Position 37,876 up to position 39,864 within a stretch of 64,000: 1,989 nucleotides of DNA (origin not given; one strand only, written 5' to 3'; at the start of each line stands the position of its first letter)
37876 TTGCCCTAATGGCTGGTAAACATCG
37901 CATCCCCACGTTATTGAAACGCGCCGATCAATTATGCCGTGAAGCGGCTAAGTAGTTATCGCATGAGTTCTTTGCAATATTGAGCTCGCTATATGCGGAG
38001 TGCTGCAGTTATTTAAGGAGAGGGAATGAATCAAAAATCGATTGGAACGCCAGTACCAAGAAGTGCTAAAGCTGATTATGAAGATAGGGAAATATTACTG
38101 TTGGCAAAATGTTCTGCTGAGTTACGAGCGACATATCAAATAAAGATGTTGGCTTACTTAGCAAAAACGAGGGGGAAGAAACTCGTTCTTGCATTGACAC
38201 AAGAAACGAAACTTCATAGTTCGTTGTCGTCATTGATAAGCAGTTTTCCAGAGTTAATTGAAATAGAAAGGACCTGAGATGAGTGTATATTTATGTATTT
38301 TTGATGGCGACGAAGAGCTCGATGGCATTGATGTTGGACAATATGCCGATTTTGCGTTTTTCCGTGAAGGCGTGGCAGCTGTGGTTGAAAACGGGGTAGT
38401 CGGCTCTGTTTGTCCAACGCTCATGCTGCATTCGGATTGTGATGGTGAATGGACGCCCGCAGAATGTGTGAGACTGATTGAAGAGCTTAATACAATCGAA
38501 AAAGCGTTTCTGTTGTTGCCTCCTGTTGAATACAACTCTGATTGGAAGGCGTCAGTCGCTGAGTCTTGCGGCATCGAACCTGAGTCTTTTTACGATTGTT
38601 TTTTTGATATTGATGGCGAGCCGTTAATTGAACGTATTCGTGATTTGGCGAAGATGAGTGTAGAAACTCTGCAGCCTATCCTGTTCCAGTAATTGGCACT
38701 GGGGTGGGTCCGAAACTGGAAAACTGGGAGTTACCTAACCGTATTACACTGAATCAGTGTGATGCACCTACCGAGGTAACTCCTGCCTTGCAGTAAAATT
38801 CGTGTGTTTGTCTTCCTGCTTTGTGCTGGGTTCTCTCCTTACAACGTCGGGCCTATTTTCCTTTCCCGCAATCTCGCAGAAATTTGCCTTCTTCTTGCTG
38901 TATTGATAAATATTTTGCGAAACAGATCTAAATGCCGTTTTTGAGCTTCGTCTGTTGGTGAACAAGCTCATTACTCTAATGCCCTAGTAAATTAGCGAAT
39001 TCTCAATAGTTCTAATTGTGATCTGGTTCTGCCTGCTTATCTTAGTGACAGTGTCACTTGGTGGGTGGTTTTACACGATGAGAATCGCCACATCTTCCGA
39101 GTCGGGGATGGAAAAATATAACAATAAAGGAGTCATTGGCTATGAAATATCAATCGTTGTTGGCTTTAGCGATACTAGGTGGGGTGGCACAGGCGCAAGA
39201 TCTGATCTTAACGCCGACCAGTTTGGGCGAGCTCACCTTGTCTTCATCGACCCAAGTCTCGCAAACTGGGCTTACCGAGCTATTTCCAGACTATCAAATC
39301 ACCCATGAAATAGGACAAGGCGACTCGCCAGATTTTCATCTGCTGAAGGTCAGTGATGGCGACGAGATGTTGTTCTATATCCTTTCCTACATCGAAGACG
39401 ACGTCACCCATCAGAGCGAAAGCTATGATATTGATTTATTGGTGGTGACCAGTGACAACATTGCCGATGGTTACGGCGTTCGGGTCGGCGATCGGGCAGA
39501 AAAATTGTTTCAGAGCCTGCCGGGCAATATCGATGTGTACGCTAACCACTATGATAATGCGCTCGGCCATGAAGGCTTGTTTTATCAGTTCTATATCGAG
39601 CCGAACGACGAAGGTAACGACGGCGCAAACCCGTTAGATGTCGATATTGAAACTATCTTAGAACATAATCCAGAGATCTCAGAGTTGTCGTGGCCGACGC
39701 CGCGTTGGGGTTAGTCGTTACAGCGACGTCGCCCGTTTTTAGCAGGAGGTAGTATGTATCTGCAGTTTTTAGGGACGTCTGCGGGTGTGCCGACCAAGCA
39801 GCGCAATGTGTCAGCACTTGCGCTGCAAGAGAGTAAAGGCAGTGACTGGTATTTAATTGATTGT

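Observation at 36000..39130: AT-rich 3-kb islet of small ORFs between housekeeping-type genes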

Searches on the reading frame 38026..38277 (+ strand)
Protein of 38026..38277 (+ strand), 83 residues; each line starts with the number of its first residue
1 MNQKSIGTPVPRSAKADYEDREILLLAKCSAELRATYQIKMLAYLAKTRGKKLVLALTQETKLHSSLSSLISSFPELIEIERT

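Call 3: search_protein_families(library=pfam, proteins=[window:38026-38277:+], max_evalue=0.1)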
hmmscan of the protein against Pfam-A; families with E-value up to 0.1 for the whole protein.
window:38026-38277:+ (83 aa): 2 families
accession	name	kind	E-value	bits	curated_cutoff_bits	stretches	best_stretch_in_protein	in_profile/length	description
PF15649.12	Tox-REase-7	-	0.068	13.9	25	1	32-67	49-84/84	Restriction endonuclease fold toxin 7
PF12872.13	OST-HTH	-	0.091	13.1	23.8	0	64-82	45-63/71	OST-HTH/LOTUS domain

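Call 4: search_protein_families(library=padloc, proteins=[window:38026-38277:+], max_evalue=0.1)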
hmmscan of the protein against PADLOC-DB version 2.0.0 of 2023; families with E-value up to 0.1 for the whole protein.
window:38026-38277:+ (83 aa): 0 families

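Call 5: search_protein_families(library=ncbifam, proteins=[window:38026-38277:+], max_evalue=0.1)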
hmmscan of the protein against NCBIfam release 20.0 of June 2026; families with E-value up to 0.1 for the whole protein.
window:38026-38277:+ (83 aa): 0 families

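Call 42: search_protein_families(library=pfam, proteins=[L087:2496-3995:+, L083:2229-4004:+, L088:1-1599:+, L087:4835-5563:+, L087:4255-4668:+, L087:5872-6315:+, L086:2083-2418:+], max_evalue=0.1)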
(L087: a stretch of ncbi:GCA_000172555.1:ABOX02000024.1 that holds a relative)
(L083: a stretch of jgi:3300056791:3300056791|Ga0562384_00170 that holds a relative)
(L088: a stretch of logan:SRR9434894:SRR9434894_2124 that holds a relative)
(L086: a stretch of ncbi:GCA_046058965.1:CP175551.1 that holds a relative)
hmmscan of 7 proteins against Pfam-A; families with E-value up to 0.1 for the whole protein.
L087:2496-3995:+ (499 aa): 0 families

L083:2229-4004:+ (591 aa): 2 families
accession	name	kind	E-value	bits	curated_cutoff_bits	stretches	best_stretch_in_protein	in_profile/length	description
PF05593.20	RHS_repeat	-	0.0018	19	22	1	90-120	1-31/38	RHS Repeat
PF23389.1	Beta-prop_WDR19_1st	-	0.021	14.3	27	1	73-127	8-62/325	WDR19 first beta-propeller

L088:1-1599:+ (532 aa): 0 families

L087:4835-5563:+ (242 aa): 4 families
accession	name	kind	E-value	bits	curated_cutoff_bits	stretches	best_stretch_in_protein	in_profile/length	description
PF20212.3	DUF6572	-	5.3e-28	97.8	27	1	132-235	1-103/106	Family of unknown function (DUF6572)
PF14567.11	SUKH_5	-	1.7e-18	67.2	27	1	7-128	2-127/142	SMI1-KNR4 cell-wall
PF09346.15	SMI1_KNR4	-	2.7e-12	47.8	25.4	1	24-130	2-117/125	SMI1 / KNR4 family (SUKH-1)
PF14568.11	SUKH_6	-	2e-10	41.6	27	1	27-131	2-113/119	SMI1-KNR4 cell-wall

L087:4255-4668:+ (137 aa): 1 family
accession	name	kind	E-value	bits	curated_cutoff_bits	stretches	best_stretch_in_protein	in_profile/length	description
PF15601.11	Imm70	-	6.7e-24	84.5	26.7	1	18-135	9-130/131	Immunity protein 70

L087:5872-6315:+ (147 aa): 0 families

L086:2083-2418:+ (111 aa): 0 families

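Call 82: search_protein_families(library=pfam, proteins=[L143:2-4966:+, L134:2-2992:+, L168:2-2431:+, L103:1-2223:+, L104:2378-4378:+, L129:1-1896:+, L133:1-1977:+, L125:1-1704:+, L130:1-1737:+, L148:1960-3549:+], max_evalue=0.001)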
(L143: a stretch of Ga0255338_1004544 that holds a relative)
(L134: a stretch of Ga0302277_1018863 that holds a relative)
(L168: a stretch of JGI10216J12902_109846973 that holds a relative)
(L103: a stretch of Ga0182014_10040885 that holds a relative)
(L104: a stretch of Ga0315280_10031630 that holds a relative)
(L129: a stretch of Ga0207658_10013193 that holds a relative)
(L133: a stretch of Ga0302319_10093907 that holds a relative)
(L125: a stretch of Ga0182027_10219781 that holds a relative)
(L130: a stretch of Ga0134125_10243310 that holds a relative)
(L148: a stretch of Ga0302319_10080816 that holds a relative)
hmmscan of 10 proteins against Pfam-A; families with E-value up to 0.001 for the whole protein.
L143:2-4966:+ (1655 aa): 1 family
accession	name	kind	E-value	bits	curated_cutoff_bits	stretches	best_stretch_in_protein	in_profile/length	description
PF05593.20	RHS_repeat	-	7.1e-15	55.4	22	1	489-523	4-37/38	RHS Repeat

L134:2-2992:+ (997 aa): 1 family
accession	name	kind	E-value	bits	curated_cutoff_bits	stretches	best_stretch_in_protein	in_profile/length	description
PF05593.20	RHS_repeat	-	1.9e-05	25.4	22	1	19-47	1-29/38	RHS Repeat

L168:2-2431:+ (810 aa): 1 family
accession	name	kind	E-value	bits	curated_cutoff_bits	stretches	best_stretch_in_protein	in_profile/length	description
PF05593.20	RHS_repeat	-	9.9e-18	64.5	22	0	124-157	1-34/38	RHS Repeat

L103:1-2223:+ (741 aa): 0 families

L104:2378-4378:+ (667 aa): 0 families

L129:1-1896:+ (632 aa): 1 family
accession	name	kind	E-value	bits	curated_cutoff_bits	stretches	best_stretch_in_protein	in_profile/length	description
PF05593.20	RHS_repeat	-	1.8e-07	31.8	22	0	135-167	3-33/38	RHS Repeat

L133:1-1977:+ (659 aa): 0 families

L125:1-1704:+ (568 aa): 0 families

L130:1-1737:+ (579 aa): 0 families

L148:1960-3549:+ (530 aa): 1 family
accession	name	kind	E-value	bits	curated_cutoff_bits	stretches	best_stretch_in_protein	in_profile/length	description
PF05593.20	RHS_repeat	-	8.4e-10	39.2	22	0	205-237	1-32/38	RHS Repeat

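Call 94: search_protein_families(library=pfam, proteins=[L239:3222-3893:+, L239:3890-4585:+, L239:5616-6125:-, L239:7339-10155:-, L169:1039-2079:+, L169:2480-3673:+, L169:4447-5004:+, L169:5563-6714:+, L169:7679-8680:+, L169:252-935:+], max_evalue=0.001)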
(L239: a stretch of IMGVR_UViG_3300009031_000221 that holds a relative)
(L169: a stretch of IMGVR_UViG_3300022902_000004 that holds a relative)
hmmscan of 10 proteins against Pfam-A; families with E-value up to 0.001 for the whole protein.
L239:3222-3893:+ (223 aa): 3 families
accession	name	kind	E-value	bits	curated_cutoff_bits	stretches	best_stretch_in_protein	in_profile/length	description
PF13392.12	HNH_3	-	0.00061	19.8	24.8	0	178-199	18-39/46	HNH endonuclease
PF01844.29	HNH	-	0.00085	19.9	21.4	0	178-206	13-43/47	HNH endonuclease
PF13384.12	HTH_23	-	0.0009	19.4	24.6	0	21-48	13-41/50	Homeodomain-like domain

L239:3890-4585:+ (231 aa): 0 families

L239:5616-6125:- (169 aa): 0 families

L239:7339-10155:- (938 aa): 0 families

L169:1039-2079:+ (346 aa): 1 family
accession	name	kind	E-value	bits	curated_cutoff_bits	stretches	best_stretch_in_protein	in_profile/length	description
PF09511.15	RNA_lig_T4_1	-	2.3e-15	57.5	28.3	1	49-220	2-210/227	RNA ligase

L169:2480-3673:+ (397 aa): 1 family
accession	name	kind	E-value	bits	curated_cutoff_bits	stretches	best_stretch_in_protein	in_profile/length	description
PF09511.15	RNA_lig_T4_1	-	5.8e-11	43.1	28.3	1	97-175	3-77/227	RNA ligase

L169:4447-5004:+ (185 aa): 1 family
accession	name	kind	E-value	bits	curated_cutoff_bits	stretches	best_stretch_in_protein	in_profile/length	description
PF12850.12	Metallophos_2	-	3.5e-06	27.5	27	1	8-138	7-126/154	Calcineurin-like phosphoesterase superfamily domain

L169:5563-6714:+ (383 aa): 1 family
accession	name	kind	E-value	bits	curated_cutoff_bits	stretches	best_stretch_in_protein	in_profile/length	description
PF10127.15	RlaP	-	2.3e-20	73.8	23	1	11-150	21-142/249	RNA repair pathway DNA polymerase beta family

L169:7679-8680:+ (333 aa): 1 family
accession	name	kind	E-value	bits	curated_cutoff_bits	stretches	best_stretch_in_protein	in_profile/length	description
PF04446.17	Thg1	-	3.7e-28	98.5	29.2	1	62-193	2-130/130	tRNAHis guanylyltransferase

L169:252-935:+ (227 aa): 0 families

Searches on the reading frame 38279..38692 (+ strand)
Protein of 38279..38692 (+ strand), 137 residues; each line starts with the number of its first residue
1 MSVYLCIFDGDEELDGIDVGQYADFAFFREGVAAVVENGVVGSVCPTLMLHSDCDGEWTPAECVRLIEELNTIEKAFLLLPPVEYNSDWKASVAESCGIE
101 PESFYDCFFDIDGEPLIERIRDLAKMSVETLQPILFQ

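Call 3: search_protein_families(library=pfam, proteins=[window:38279-38692:+], max_evalue=0.1)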
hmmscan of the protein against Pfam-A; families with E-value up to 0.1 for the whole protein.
window:38279-38692:+ (137 aa): 1 family
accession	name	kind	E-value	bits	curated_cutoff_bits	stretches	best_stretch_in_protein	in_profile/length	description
PF15601.11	Imm70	-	6.9e-14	52.1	26.7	1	17-127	6-122/131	Immunity protein 70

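Call 4: search_protein_families(library=padloc, proteins=[window:38279-38692:+], max_evalue=0.1)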
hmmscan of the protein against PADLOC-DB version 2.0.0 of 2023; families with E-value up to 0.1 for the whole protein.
window:38279-38692:+ (137 aa): 0 families

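Call 5: search_protein_families(library=ncbifam, proteins=[window:38279-38692:+], max_evalue=0.1)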
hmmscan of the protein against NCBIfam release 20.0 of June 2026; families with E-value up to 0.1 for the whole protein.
window:38279-38692:+ (137 aa): 0 families

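Call 42: search_protein_families(library=pfam, proteins=[L087:2496-3995:+, L083:2229-4004:+, L088:1-1599:+, L087:4835-5563:+, L087:4255-4668:+, L087:5872-6315:+, L086:2083-2418:+], max_evalue=0.1)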
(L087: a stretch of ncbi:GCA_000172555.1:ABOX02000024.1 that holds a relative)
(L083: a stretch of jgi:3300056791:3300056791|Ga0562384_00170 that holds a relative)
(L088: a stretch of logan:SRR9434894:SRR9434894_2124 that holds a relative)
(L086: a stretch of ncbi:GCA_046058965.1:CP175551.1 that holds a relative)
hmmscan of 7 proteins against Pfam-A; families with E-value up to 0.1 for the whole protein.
L087:2496-3995:+ (499 aa): 0 families

L083:2229-4004:+ (591 aa): 2 families
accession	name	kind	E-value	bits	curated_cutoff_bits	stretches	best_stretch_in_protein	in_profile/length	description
PF05593.20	RHS_repeat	-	0.0018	19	22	1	90-120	1-31/38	RHS Repeat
PF23389.1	Beta-prop_WDR19_1st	-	0.021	14.3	27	1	73-127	8-62/325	WDR19 first beta-propeller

L088:1-1599:+ (532 aa): 0 families

L087:4835-5563:+ (242 aa): 4 families
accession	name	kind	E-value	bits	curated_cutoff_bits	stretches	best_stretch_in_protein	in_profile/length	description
PF20212.3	DUF6572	-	5.3e-28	97.8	27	1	132-235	1-103/106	Family of unknown function (DUF6572)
PF14567.11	SUKH_5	-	1.7e-18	67.2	27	1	7-128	2-127/142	SMI1-KNR4 cell-wall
PF09346.15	SMI1_KNR4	-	2.7e-12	47.8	25.4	1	24-130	2-117/125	SMI1 / KNR4 family (SUKH-1)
PF14568.11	SUKH_6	-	2e-10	41.6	27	1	27-131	2-113/119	SMI1-KNR4 cell-wall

L087:4255-4668:+ (137 aa): 1 family
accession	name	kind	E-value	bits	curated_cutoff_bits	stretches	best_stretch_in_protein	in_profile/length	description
PF15601.11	Imm70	-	6.7e-24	84.5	26.7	1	18-135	9-130/131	Immunity protein 70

L087:5872-6315:+ (147 aa): 0 families

L086:2083-2418:+ (111 aa): 0 families

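Call 82: search_protein_families(library=pfam, proteins=[L143:2-4966:+, L134:2-2992:+, L168:2-2431:+, L103:1-2223:+, L104:2378-4378:+, L129:1-1896:+, L133:1-1977:+, L125:1-1704:+, L130:1-1737:+, L148:1960-3549:+], max_evalue=0.001)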
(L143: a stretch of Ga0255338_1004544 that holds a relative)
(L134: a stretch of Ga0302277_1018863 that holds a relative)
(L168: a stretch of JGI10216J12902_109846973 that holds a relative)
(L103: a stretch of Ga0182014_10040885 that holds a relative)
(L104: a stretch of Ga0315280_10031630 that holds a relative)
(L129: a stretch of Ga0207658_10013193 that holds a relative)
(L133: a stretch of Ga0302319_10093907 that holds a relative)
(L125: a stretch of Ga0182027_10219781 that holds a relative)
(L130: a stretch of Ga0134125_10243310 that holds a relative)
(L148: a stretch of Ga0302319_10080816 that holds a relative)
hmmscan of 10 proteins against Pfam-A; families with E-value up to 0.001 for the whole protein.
L143:2-4966:+ (1655 aa): 1 family
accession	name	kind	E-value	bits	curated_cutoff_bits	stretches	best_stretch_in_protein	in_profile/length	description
PF05593.20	RHS_repeat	-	7.1e-15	55.4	22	1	489-523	4-37/38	RHS Repeat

L134:2-2992:+ (997 aa): 1 family
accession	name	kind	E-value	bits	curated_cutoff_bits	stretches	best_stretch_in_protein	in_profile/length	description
PF05593.20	RHS_repeat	-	1.9e-05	25.4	22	1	19-47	1-29/38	RHS Repeat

L168:2-2431:+ (810 aa): 1 family
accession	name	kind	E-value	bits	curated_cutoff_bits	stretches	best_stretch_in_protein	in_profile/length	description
PF05593.20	RHS_repeat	-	9.9e-18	64.5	22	0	124-157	1-34/38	RHS Repeat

L103:1-2223:+ (741 aa): 0 families

L104:2378-4378:+ (667 aa): 0 families

L129:1-1896:+ (632 aa): 1 family
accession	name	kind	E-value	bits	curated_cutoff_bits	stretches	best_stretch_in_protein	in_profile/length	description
PF05593.20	RHS_repeat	-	1.8e-07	31.8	22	0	135-167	3-33/38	RHS Repeat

L133:1-1977:+ (659 aa): 0 families

L125:1-1704:+ (568 aa): 0 families

L130:1-1737:+ (579 aa): 0 families

L148:1960-3549:+ (530 aa): 1 family
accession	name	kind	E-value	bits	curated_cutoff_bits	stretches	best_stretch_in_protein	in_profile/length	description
PF05593.20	RHS_repeat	-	8.4e-10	39.2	22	0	205-237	1-32/38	RHS Repeat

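Call 94: search_protein_families(library=pfam, proteins=[L239:3222-3893:+, L239:3890-4585:+, L239:5616-6125:-, L239:7339-10155:-, L169:1039-2079:+, L169:2480-3673:+, L169:4447-5004:+, L169:5563-6714:+, L169:7679-8680:+, L169:252-935:+], max_evalue=0.001)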
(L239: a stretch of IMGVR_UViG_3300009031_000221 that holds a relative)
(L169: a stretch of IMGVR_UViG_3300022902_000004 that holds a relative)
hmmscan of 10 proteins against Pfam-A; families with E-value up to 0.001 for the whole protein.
L239:3222-3893:+ (223 aa): 3 families
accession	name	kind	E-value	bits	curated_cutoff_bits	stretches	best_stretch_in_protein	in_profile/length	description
PF13392.12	HNH_3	-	0.00061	19.8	24.8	0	178-199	18-39/46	HNH endonuclease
PF01844.29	HNH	-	0.00085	19.9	21.4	0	178-206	13-43/47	HNH endonuclease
PF13384.12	HTH_23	-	0.0009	19.4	24.6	0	21-48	13-41/50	Homeodomain-like domain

L239:3890-4585:+ (231 aa): 0 families

L239:5616-6125:- (169 aa): 0 families

L239:7339-10155:- (938 aa): 0 families

L169:1039-2079:+ (346 aa): 1 family
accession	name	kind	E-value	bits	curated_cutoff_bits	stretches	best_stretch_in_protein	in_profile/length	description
PF09511.15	RNA_lig_T4_1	-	2.3e-15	57.5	28.3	1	49-220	2-210/227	RNA ligase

L169:2480-3673:+ (397 aa): 1 family
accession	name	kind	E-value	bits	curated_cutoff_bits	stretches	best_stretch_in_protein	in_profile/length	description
PF09511.15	RNA_lig_T4_1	-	5.8e-11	43.1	28.3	1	97-175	3-77/227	RNA ligase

L169:4447-5004:+ (185 aa): 1 family
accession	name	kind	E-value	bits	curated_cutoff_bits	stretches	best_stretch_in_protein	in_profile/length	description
PF12850.12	Metallophos_2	-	3.5e-06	27.5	27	1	8-138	7-126/154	Calcineurin-like phosphoesterase superfamily domain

L169:5563-6714:+ (383 aa): 1 family
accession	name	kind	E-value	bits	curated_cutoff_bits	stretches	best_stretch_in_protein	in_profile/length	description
PF10127.15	RlaP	-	2.3e-20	73.8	23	1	11-150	21-142/249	RNA repair pathway DNA polymerase beta family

L169:7679-8680:+ (333 aa): 1 family
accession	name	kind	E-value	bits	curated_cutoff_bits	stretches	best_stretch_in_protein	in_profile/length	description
PF04446.17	Thg1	-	3.7e-28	98.5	29.2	1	62-193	2-130/130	tRNAHis guanylyltransferase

L169:252-935:+ (227 aa): 0 families

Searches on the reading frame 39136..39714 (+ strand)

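Call 3: search_protein_families(library=pfam, proteins=[window:39136-39714:+], max_evalue=0.1)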
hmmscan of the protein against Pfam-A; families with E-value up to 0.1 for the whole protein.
window:39136-39714:+ (192 aa): 0 families

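Call 4: search_protein_families(library=padloc, proteins=[window:39136-39714:+], max_evalue=0.1)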
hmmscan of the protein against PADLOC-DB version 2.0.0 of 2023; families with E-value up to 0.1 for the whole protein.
window:39136-39714:+ (192 aa): 0 families

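Call 5: search_protein_families(library=ncbifam, proteins=[window:39136-39714:+], max_evalue=0.1)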
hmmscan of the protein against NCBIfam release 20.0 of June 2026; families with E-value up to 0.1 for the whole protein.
window:39136-39714:+ (192 aa): 1 family
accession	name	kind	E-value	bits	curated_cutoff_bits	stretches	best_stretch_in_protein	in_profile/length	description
NF010937.0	PRK14357.1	equivalog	0.063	12.1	658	1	96-159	28-91/448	bifunctional UDP-N-acetylglucosamine diphosphorylase/glucosamine-1-phosphate N-acetyltransferase GlmU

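Call 42: search_protein_families(library=pfam, proteins=[L087:2496-3995:+, L083:2229-4004:+, L088:1-1599:+, L087:4835-5563:+, L087:4255-4668:+, L087:5872-6315:+, L086:2083-2418:+], max_evalue=0.1)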
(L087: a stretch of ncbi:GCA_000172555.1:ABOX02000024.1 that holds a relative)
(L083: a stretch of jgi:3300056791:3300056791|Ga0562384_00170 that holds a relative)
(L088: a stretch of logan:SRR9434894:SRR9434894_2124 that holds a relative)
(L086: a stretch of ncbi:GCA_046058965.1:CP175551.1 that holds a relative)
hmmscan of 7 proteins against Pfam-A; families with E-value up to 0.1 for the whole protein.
L087:2496-3995:+ (499 aa): 0 families

L083:2229-4004:+ (591 aa): 2 families
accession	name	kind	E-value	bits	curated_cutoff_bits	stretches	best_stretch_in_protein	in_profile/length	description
PF05593.20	RHS_repeat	-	0.0018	19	22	1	90-120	1-31/38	RHS Repeat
PF23389.1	Beta-prop_WDR19_1st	-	0.021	14.3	27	1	73-127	8-62/325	WDR19 first beta-propeller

L088:1-1599:+ (532 aa): 0 families

L087:4835-5563:+ (242 aa): 4 families
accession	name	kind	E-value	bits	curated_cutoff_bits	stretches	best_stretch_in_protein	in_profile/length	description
PF20212.3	DUF6572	-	5.3e-28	97.8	27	1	132-235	1-103/106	Family of unknown function (DUF6572)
PF14567.11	SUKH_5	-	1.7e-18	67.2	27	1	7-128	2-127/142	SMI1-KNR4 cell-wall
PF09346.15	SMI1_KNR4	-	2.7e-12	47.8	25.4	1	24-130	2-117/125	SMI1 / KNR4 family (SUKH-1)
PF14568.11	SUKH_6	-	2e-10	41.6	27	1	27-131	2-113/119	SMI1-KNR4 cell-wall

L087:4255-4668:+ (137 aa): 1 family
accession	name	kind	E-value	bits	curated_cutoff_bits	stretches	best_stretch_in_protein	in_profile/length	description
PF15601.11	Imm70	-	6.7e-24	84.5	26.7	1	18-135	9-130/131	Immunity protein 70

L087:5872-6315:+ (147 aa): 0 families

L086:2083-2418:+ (111 aa): 0 families

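Call 82: search_protein_families(library=pfam, proteins=[L143:2-4966:+, L134:2-2992:+, L168:2-2431:+, L103:1-2223:+, L104:2378-4378:+, L129:1-1896:+, L133:1-1977:+, L125:1-1704:+, L130:1-1737:+, L148:1960-3549:+], max_evalue=0.001)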
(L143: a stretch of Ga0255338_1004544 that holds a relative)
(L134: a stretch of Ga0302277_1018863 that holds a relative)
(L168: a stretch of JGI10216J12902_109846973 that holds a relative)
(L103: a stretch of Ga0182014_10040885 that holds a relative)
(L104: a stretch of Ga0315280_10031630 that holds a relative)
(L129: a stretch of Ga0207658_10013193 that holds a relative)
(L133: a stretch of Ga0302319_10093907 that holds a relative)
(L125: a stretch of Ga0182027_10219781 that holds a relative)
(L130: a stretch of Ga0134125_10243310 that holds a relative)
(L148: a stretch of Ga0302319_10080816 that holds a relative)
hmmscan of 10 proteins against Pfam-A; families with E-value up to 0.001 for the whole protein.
L143:2-4966:+ (1655 aa): 1 family
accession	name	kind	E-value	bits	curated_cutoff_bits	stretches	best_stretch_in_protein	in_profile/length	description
PF05593.20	RHS_repeat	-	7.1e-15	55.4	22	1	489-523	4-37/38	RHS Repeat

L134:2-2992:+ (997 aa): 1 family
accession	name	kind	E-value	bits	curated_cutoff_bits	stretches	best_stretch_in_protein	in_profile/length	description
PF05593.20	RHS_repeat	-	1.9e-05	25.4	22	1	19-47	1-29/38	RHS Repeat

L168:2-2431:+ (810 aa): 1 family
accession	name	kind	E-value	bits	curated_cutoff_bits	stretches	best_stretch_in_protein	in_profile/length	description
PF05593.20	RHS_repeat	-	9.9e-18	64.5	22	0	124-157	1-34/38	RHS Repeat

L103:1-2223:+ (741 aa): 0 families

L104:2378-4378:+ (667 aa): 0 families

L129:1-1896:+ (632 aa): 1 family
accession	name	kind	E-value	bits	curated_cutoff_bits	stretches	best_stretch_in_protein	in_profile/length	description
PF05593.20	RHS_repeat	-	1.8e-07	31.8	22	0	135-167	3-33/38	RHS Repeat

L133:1-1977:+ (659 aa): 0 families

L125:1-1704:+ (568 aa): 0 families

L130:1-1737:+ (579 aa): 0 families

L148:1960-3549:+ (530 aa): 1 family
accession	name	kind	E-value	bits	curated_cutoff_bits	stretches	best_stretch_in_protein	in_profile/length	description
PF05593.20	RHS_repeat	-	8.4e-10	39.2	22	0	205-237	1-32/38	RHS Repeat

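Call 94: search_protein_families(library=pfam, proteins=[L239:3222-3893:+, L239:3890-4585:+, L239:5616-6125:-, L239:7339-10155:-, L169:1039-2079:+, L169:2480-3673:+, L169:4447-5004:+, L169:5563-6714:+, L169:7679-8680:+, L169:252-935:+], max_evalue=0.001)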
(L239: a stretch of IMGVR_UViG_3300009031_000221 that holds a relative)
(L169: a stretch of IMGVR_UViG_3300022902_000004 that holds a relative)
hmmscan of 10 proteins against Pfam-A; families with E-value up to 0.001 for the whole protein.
L239:3222-3893:+ (223 aa): 3 families
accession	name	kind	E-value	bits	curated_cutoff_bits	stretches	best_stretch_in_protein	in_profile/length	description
PF13392.12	HNH_3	-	0.00061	19.8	24.8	0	178-199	18-39/46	HNH endonuclease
PF01844.29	HNH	-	0.00085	19.9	21.4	0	178-206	13-43/47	HNH endonuclease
PF13384.12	HTH_23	-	0.0009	19.4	24.6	0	21-48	13-41/50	Homeodomain-like domain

L239:3890-4585:+ (231 aa): 0 families

L239:5616-6125:- (169 aa): 0 families

L239:7339-10155:- (938 aa): 0 families

L169:1039-2079:+ (346 aa): 1 family
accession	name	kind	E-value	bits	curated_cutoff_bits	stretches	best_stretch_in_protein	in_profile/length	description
PF09511.15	RNA_lig_T4_1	-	2.3e-15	57.5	28.3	1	49-220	2-210/227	RNA ligase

L169:2480-3673:+ (397 aa): 1 family
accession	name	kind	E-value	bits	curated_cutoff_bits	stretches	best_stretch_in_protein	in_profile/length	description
PF09511.15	RNA_lig_T4_1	-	5.8e-11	43.1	28.3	1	97-175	3-77/227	RNA ligase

L169:4447-5004:+ (185 aa): 1 family
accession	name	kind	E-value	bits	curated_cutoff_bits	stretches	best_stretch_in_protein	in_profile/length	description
PF12850.12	Metallophos_2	-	3.5e-06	27.5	27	1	8-138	7-126/154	Calcineurin-like phosphoesterase superfamily domain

L169:5563-6714:+ (383 aa): 1 family
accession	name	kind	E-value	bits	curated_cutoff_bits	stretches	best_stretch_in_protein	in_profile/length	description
PF10127.15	RlaP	-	2.3e-20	73.8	23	1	11-150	21-142/249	RNA repair pathway DNA polymerase beta family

L169:7679-8680:+ (333 aa): 1 family
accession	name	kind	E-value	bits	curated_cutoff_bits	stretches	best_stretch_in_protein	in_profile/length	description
PF04446.17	Thg1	-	3.7e-28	98.5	29.2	1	62-193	2-130/130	tRNAHis guanylyltransferase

L169:252-935:+ (227 aa): 0 families
